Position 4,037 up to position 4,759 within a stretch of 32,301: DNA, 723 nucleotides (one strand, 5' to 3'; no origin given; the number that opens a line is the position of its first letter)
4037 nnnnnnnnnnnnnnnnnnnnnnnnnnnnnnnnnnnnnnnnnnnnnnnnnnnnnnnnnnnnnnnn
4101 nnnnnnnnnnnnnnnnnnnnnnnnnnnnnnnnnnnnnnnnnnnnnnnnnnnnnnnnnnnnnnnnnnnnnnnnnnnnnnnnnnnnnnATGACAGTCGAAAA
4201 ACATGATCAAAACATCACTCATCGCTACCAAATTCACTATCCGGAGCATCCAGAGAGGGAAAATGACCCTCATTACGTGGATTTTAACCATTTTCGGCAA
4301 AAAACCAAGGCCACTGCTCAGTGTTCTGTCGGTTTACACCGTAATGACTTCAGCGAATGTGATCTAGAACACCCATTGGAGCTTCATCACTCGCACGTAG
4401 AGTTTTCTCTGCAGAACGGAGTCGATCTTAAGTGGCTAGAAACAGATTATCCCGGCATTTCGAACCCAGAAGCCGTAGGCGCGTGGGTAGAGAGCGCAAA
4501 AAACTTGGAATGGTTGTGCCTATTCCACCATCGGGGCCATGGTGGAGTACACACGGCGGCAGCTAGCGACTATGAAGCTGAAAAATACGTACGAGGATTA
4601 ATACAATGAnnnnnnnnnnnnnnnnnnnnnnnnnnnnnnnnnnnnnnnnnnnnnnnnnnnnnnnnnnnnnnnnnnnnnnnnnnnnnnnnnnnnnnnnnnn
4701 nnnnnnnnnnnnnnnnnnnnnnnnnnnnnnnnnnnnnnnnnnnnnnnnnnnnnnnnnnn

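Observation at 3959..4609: AT-rich island carrying a perfect sigma70 promoter, a Cys-rich 55-aa mini-ORF and an HNH endonuclease: possible free-standing homing-endonuclease insertion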

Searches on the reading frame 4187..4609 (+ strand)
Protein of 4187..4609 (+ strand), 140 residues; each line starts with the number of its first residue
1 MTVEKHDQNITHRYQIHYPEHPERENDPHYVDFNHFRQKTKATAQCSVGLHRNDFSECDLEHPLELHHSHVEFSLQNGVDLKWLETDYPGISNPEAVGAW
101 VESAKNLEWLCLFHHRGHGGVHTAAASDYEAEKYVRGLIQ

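Call 5: search_protein_families(library=pfam, proteins=[window:4187-4609:+], max_evalue=1)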
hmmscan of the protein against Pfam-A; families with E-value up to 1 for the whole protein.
window:4187-4609:+ (140 aa): 0 families

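Call 6: search_protein_families(library=phrogs, proteins=[window:4187-4609:+], max_evalue=0.01)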
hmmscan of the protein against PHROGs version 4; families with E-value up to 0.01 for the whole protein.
window:4187-4609:+ (140 aa): 0 families

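Call 8: search_dna_similar(query=window:4187-4609:+, collection=phages, mode=protein, max_evalue=0.01, max_rows=40)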
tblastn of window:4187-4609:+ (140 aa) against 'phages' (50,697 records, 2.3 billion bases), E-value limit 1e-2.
No match.

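Call 11: find_homologous_proteins(query=window:4187-4606:+, max_evalue=0.01)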
Query window:4187-4606:+ (140 aa): 1091 proteins with E <= 0.01 among 1092 candidates; the best 120 are listed.
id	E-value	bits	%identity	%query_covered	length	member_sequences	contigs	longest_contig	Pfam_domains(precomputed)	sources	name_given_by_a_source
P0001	9.9e-87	307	91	100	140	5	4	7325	-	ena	-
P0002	1.7e-83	296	88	100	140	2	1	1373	-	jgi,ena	-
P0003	1.4e-80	287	84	100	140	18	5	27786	-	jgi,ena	-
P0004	2.2e-80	286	86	99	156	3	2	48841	-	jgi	jgi:hypothetical protein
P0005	5.4e-80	285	82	100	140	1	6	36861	-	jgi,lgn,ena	-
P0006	1.3e-79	284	81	100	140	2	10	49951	-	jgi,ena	-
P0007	1.3e-79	284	81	100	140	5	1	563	-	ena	-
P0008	1.8e-79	283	81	100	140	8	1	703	-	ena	-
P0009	3.3e-79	282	81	100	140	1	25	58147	-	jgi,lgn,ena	-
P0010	1.4e-78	280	83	99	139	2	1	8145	-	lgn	-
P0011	2.4e-78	279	85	100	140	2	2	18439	-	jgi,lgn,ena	jgi:hypothetical protein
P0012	5.8e-78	278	84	99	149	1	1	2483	-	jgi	jgi:hypothetical protein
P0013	8.0e-78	278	83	99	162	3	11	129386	-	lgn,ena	-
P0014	8.8e-78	278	83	99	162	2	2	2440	-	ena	-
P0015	9.1e-78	278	79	100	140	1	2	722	-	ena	-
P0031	8.7e-75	268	79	99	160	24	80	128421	-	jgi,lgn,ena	jgi:hypothetical protein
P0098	7.4e-68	245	74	98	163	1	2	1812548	-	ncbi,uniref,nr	ncbi:hypothetical protein [Streptantibioticus cattleyicolor]|uniref:Uncharacterized protein n=1 Tax=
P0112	3.2e-67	243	72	98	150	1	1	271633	-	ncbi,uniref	ncbi:hypothetical protein [Streptomyces sp. NPDC093261]|uniref:hypothetical protein n=1 Tax=Streptom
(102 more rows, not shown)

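Call 12: find_encoding_contigs(protein=window:4187-4606:+, flank=10000, max_places=10)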
Protein window:4187-4606:+ (140 aa): 23 contigs read that carry it; 10 places shown.
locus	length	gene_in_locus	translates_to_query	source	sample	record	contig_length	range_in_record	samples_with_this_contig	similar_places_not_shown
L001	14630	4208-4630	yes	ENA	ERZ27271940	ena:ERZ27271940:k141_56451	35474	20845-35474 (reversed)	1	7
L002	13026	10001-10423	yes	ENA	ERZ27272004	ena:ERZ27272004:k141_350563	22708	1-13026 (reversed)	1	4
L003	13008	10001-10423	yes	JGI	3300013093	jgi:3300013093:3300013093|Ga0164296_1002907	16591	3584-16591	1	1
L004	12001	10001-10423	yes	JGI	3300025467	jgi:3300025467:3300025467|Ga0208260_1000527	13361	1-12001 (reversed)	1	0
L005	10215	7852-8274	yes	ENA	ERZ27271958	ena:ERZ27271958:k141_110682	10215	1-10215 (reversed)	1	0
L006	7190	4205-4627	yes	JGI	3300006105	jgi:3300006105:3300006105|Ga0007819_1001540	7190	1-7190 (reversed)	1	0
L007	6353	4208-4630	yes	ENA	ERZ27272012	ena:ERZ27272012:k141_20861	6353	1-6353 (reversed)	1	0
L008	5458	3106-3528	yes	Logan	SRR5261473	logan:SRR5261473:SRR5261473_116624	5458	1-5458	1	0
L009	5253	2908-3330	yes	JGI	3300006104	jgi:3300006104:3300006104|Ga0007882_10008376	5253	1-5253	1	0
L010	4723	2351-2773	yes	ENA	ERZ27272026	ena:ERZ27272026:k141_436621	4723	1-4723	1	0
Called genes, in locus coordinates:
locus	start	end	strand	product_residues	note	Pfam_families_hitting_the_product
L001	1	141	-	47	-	?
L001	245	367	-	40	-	-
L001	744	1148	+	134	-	-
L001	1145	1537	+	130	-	-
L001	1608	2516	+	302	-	-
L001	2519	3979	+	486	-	-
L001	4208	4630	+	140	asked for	-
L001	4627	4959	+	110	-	-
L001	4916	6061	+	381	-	-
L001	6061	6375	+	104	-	-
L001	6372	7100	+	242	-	-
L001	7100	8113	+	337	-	-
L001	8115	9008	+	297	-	-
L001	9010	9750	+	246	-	-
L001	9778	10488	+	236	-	-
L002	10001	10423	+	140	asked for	-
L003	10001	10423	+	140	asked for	-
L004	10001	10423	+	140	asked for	-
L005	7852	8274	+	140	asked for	-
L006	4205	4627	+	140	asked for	-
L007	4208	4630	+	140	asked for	-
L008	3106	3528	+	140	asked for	-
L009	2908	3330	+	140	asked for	-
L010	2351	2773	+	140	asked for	-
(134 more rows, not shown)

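Call 14: find_encoding_contigs(protein=P0098, flank=10000, max_places=3)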
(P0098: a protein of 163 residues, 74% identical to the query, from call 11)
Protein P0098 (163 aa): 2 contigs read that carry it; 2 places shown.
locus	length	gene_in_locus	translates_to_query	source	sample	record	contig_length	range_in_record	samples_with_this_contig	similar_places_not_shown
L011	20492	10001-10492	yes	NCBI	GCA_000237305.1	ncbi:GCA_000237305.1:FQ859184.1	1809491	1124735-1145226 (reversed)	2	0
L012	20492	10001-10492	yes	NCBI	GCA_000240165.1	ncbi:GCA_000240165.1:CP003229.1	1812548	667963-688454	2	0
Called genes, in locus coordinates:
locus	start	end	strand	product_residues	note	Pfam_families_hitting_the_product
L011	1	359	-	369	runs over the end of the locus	PF00356:LacI, PF00532:Peripla_BP_1, PF13407:Peripla_BP_4, PF13377:Peripla_BP_3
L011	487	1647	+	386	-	PF00005:ABC_tran, PF08402:TOBE_2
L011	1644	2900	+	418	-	PF01547:SBP_bac_1, PF13416:SBP_bac_8, PF13531:SBP_bac_11 (weak), PF13343:SBP_bac_6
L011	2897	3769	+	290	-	PF00528:BPD_transp_1 (faint)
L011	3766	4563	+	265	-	PF00528:BPD_transp_1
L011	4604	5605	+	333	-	PF01380:SIS (weak)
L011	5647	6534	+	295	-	PF00294:PfkB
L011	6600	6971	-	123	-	-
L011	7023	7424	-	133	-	PF03259:Robl_LC7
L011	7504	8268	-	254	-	-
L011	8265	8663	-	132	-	-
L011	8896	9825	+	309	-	PF01183:Glyco_hydro_25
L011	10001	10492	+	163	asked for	-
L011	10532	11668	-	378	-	PF01266:DAO (faint), PF01494:FAD_binding_3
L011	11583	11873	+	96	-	-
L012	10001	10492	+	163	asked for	-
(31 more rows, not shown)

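Call 15: find_encoding_contigs(protein=P0031, flank=10000, max_places=3)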
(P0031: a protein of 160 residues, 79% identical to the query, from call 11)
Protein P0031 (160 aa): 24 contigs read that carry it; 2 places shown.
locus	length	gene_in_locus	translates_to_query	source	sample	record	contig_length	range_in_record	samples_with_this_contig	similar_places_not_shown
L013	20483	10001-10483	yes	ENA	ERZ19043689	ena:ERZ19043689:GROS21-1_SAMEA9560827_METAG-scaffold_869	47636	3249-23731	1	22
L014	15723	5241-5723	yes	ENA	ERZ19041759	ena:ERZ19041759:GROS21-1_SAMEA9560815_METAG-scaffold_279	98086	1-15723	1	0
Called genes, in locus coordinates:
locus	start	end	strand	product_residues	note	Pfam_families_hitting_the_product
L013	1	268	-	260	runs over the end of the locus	PF00004:AAA (weak), PF07728:AAA_5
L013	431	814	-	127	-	PF06737:Transglycosylas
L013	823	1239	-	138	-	-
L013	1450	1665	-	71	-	-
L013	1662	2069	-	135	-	PF12957:DUF3846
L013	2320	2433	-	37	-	-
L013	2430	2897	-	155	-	-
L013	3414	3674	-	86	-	-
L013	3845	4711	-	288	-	-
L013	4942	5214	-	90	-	-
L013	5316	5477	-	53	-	-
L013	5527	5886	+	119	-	-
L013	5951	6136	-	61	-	-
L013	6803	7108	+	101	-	-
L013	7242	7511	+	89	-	-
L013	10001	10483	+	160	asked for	-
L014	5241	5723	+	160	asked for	-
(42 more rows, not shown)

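Call 17: search_solved_structures(query=window:4187-4606:+, max_evalue=10, show_alignments=3)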
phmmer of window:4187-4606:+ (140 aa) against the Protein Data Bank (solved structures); distinct sequences matched with E-value up to 10: 0.

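Call 18: search_protein_families(library=ncbifam, proteins=[window:4187-4606:+, P0098, P0112], max_evalue=1)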
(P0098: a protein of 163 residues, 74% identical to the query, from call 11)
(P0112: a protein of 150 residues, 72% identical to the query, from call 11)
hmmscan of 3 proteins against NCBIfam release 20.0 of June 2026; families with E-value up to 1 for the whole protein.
window:4187-4606:+ (140 aa): 0 families

P0098 (163 aa): 0 families

P0112 (150 aa): 0 families

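Call 24: find_related_loci(query=A1, collection=viral_contigs, flank=6000)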
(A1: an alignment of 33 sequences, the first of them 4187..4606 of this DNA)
Query A1 (140 aa) in viral_contigs; peptide patterns used: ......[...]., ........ (x = any residue, [..] = any of these).
254 stretches matched a pattern; 246 encode a relative of the query (tblastn E <= 1e-3); the best 80 are kept; 80 distinct loci.
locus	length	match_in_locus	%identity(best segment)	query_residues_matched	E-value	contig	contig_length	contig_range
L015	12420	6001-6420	82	1-140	6e-82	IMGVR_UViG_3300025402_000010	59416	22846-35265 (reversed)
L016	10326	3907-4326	81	1-140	1e-81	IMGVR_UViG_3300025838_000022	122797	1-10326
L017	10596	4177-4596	81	1-140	3e-81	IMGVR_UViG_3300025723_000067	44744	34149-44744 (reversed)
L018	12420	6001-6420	81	1-140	3e-81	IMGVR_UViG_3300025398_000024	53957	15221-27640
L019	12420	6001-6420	81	1-140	3e-81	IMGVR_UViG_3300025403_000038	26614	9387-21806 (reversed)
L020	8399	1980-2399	81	1-140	3e-81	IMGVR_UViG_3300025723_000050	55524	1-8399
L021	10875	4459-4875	83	1-139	4e-79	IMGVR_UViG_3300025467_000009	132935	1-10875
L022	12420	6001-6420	80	1-140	5e-79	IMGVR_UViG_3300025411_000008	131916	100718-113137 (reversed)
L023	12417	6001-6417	83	1-139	4e-79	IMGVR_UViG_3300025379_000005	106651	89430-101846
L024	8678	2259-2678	82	1-140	4e-79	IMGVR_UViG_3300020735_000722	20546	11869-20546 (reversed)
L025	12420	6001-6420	80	1-140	5e-79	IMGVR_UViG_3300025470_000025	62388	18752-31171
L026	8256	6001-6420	82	1-140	3e-79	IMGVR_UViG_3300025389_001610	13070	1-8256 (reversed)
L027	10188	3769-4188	80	1-140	5e-79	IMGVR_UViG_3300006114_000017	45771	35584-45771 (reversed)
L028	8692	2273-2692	81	1-140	2e-78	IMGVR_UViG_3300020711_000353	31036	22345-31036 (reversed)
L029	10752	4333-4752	81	1-140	2e-78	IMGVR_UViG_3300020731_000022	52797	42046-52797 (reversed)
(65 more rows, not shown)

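Call 25: search_protein_representatives(protein=window:4187-4606:+)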
Query: 140 residues. Proteins with E-value up to 0.001 (for the whole library): 140; up to 1e-10: 68; up to 1e-30: 16. The best 140 are listed.
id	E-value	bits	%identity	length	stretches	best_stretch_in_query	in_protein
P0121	1.0e-57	210.8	74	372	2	4-113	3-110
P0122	2.3e-54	200.0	65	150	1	1-139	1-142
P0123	3.2e-52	193.0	67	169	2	56-139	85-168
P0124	3.7e-44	166.8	63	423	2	5-113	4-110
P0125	1.0e-42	162.1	64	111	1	29-139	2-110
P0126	1.4e-42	161.7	60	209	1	3-139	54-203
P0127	9.4e-41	155.8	60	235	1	3-139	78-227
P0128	4.7e-38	147.0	55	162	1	4-139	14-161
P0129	3.6e-37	144.2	50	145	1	2-139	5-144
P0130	6.4e-35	136.8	53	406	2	5-112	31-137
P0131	3.0e-34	134.7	59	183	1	3-113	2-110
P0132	1.8e-33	132.1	73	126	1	63-139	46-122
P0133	4.7e-33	130.8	49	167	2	64-139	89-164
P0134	6.8e-32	127.0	43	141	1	2-138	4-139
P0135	1.1e-31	126.3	49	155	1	3-139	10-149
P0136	1.5e-31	125.9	51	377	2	3-112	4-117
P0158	3.0e-15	73.0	39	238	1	3-134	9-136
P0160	4.2e-15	72.5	43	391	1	5-113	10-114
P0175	3.6e-12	63.0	44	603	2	4-112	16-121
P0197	1.5e-09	54.5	30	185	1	16-125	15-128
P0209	3.9e-08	49.9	46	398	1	5-111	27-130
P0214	1.1e-07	48.5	39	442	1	2-112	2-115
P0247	7.4e-05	39.3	34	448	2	4-112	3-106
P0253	2.0e-04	37.9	37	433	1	4-112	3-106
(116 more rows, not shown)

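Call 27: search_protein_families(library=pfam, proteins=[P0121, P0124, P0130, P0136, P0160, P0175, P0209, P0214, P0247, P0253], max_evalue=0.01)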
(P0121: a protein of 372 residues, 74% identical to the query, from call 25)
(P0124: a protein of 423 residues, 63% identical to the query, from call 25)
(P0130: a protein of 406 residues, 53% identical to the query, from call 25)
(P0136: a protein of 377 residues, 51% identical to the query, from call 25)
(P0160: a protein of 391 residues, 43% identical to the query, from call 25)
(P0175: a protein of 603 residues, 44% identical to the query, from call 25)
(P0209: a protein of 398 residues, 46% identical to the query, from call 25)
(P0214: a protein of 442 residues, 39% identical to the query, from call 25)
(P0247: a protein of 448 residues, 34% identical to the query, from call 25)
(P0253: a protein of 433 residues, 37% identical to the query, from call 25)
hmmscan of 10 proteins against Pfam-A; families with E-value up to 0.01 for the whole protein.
P0121 (372 aa): 2 families
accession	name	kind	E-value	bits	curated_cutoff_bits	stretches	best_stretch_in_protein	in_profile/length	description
PF05203.21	Hom_end_hint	-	2.3e-06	28.2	32.1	1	110-150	3-43/228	Hom_end-associated Hint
PF13403.11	Hint_2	-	0.0025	18.6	28.4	1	108-154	2-47/147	Hint domain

P0124 (423 aa): 4 families
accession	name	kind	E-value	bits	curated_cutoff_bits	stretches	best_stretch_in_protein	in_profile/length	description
PF05203.21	Hom_end_hint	-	1.8e-05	25.3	32.1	1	115-148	8-41/228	Hom_end-associated Hint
PF14623.11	Vint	-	9.5e-05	22.7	27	1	111-193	5-87/166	Hint-domain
PF14890.11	Intein_splicing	-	0.00023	21.5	35.8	1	197-393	95-155/155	Intein splicing domain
PF13403.11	Hint_2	-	0.006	17.4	28.4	0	121-156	14-49/147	Hint domain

P0130 (406 aa): 3 families
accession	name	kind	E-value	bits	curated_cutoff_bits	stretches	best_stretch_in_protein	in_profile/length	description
PF05203.21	Hom_end_hint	-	5.3e-10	40.1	32.1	1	138-179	3-44/228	Hom_end-associated Hint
PF13403.11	Hint_2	-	5.7e-06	27.2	28.4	1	136-189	2-54/147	Hint domain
PF14890.11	Intein_splicing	-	0.00085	19.6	35.8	1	148-370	77-155/155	Intein splicing domain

P0136 (377 aa): 2 families
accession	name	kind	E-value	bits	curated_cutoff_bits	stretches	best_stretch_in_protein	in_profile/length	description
PF05203.21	Hom_end_hint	-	9.5e-07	29.5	32.1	1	121-154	6-39/228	Hom_end-associated Hint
PF13403.11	Hint_2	-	0.0078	17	28.4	0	116-162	2-47/147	Hint domain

P0160 (391 aa): 3 families
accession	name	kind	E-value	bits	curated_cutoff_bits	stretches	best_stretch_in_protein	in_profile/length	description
PF05203.21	Hom_end_hint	-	1e-07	32.6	32.1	1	112-152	1-41/228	Hom_end-associated Hint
PF14890.11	Intein_splicing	-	7.3e-05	23.1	35.8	1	271-347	114-155/155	Intein splicing domain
PF14623.11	Vint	-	0.00018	21.8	27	1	112-181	2-71/166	Hint-domain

P0175 (603 aa): 3 families
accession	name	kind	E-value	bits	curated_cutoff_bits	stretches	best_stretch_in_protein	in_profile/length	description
PF14623.11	Vint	-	4.1e-07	30.4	27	1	120-196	2-77/166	Hint-domain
PF05203.21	Hom_end_hint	-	2.6e-05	24.8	32.1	1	120-164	1-45/228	Hom_end-associated Hint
PF01079.26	Hint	-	0.00036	20.6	29.7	1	119-156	12-49/213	Hint module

P0209 (398 aa): 1 family
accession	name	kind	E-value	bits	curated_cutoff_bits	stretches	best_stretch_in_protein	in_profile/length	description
PF05203.21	Hom_end_hint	-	1.2e-07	32.5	32.1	1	132-172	3-43/228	Hom_end-associated Hint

P0214 (442 aa): 3 families
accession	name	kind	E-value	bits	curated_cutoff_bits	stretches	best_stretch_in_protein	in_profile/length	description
PF05203.21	Hom_end_hint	-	1.2e-07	32.4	32.1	1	114-157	1-43/228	Hom_end-associated Hint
PF14890.11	Intein_splicing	-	6.7e-07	29.7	35.8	1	165-405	53-155/155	Intein splicing domain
PF14623.11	Vint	-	0.00022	21.5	27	1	114-184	2-71/166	Hint-domain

P0247 (448 aa): 2 families
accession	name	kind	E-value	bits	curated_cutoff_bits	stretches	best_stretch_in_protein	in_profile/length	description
PF13403.11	Hint_2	-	0.00066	20.5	28.4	1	105-150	2-47/147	Hint domain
PF14890.11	Intein_splicing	-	0.0017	18.6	35.8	1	161-398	64-155/155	Intein splicing domain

P0253 (433 aa): 3 families
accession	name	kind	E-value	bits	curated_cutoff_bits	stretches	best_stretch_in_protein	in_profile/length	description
PF14890.11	Intein_splicing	-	2.9e-08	34.1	35.8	1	113-396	3-155/155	Intein splicing domain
PF14623.11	Vint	-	9.5e-05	22.7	27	1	105-173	2-70/166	Hint-domain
PF13403.11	Hint_2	-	0.00031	21.6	28.4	1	105-157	2-53/147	Hint domain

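Call 28: predict_structure(alignment_id=A1)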
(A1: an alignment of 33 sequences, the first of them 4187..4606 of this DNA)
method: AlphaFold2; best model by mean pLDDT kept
length: 140 residues; sequences in the alignment: 33
mean_pLDDT: 48.0   pTM: 0.39
mean pLDDT of the five models: 48.0, 46.5, 44.7, 44.1, 43.0
residues with pLDDT >= 90: 0; 70-90: 0; 50-70: 67; < 50: 73
segments of 3 or more residues with pLDDT < 50: 8-18, 60-68, 96-140
pLDDT, mean of each block of 10 residues (from residue 1): 49 48 57 60 52 54 47 57 65 50 38 34 31 32
secondary structure, 60 per line:
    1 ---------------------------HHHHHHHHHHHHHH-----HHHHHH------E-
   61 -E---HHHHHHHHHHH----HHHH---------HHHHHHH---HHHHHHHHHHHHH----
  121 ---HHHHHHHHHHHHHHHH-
elements in order: H28-41 H47-52 H66-76 H81-84 H94-100 H104-116 H124-139

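Call 31: search_protein_families(library=pfam, alignment_id=A2, max_evalue=1)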
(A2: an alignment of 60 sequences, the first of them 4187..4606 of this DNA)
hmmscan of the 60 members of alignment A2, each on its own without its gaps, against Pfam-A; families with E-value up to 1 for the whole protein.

A. member 1, window:4187-4606:+ (140 aa): 0 families

B. families by the number of members that match (of 60 scanned): 30 families (the first 25 are shown)
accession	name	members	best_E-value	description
PF13391.12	HNH_2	9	0.002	HNH endonuclease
PF01844.29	HNH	3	0.032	HNH endonuclease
PF12207.13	DUF3600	1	0.00033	Domain of unknown function (DUF3600)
PF16866.11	PHD_4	1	0.015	PHD-finger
PF11141.13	DUF2914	1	0.037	Protein of unknown function (DUF2914)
PF01386.24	Ribosomal_L25p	1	0.047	Ribosomal L25p family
PF04275.20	P-mevalo_kinase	1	0.053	Phosphomevalonate kinase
PF01019.26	G_glu_transpept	1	0.061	Gamma-glutamyltranspeptidase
PF20298.3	E2-ntca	1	0.068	Prokaryotic E2 domain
PF12435.13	DUF3678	1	0.068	Protein of unknown function (DUF3678)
PF12569.14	NatA_aux_su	1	0.071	N-terminal acetyltransferase A, auxiliary subunit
PF12523.13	DUF3725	1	0.075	Protein of unknown function (DUF3725)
PF12687.12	DUF3801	1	0.076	Protein of unknown function (DUF3801)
PF23343.2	REP_ORF2-G2P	1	0.077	Replication-associated protein ORF2/G2P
PF14521.12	Aspzincin_M35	1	0.088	Lysine-specific metallo-endopeptidase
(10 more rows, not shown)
